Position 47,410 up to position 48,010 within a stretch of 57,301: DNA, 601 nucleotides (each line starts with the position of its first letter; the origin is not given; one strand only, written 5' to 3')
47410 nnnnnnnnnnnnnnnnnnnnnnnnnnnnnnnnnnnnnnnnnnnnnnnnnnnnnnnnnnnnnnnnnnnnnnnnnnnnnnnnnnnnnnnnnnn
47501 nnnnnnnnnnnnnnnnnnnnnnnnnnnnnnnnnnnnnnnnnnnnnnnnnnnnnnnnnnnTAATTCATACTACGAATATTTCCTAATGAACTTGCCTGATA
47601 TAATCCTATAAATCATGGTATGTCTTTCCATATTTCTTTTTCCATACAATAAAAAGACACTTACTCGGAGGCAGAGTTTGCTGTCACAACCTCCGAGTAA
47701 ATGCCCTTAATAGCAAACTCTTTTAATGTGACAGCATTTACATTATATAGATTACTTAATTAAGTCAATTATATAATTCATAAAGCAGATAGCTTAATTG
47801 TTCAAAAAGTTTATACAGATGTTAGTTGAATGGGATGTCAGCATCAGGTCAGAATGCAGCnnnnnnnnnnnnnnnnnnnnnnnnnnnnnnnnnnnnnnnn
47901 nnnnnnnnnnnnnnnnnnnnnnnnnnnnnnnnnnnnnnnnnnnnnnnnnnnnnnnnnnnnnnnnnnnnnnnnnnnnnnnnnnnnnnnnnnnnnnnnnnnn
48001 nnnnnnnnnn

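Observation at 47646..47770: Structured leader motif shared by all three HNH endonuclease genes (copy 1)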

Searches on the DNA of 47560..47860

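Call 29: search_rna_families(source=window, start=47560, end=47860, threshold=evalue, max_evalue=10)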
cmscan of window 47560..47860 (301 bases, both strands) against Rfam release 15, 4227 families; matches with E-value up to 10: 8.
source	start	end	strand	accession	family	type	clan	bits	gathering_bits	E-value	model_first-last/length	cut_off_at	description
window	47652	47830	-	RF01819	RsaD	Gene; sRNA;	-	20.7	50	0.13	1-189/189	no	RNA Staph. aureus D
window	47641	47716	-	RF03445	mir-7552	Gene; miRNA;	-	16.2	59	5.8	1-63/63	no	mir-7552 microRNA precursor family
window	47653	47708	-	RF04228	MIR6140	Gene; miRNA;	-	14.7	140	4.2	1-165/165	no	MIR6140 microRNA precursor family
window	47644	47716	-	RF04161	mir-3688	Gene; miRNA;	-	13.6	84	8.2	1-88/88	no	mir-3688 microRNA precursor family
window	47677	47792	+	RF01005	MIR530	Gene; miRNA;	-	12.9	85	8.4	53-135/172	no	MIR530 microRNA precursor family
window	47648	47714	-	RF01005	MIR530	Gene; miRNA;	-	12.7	85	9.2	1-172/172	no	MIR530 microRNA precursor family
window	47678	47778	+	RF01578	RUF1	Gene; sRNA;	-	11.5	70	8.8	1-264/264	no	Plasmodium RNA of unkown function RUF1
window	47560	47751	-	RF03122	bCoV-3UTR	Cis-reg;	CL00117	9.7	112.9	3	1-302/326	3'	Betacoronavirus 3'UTR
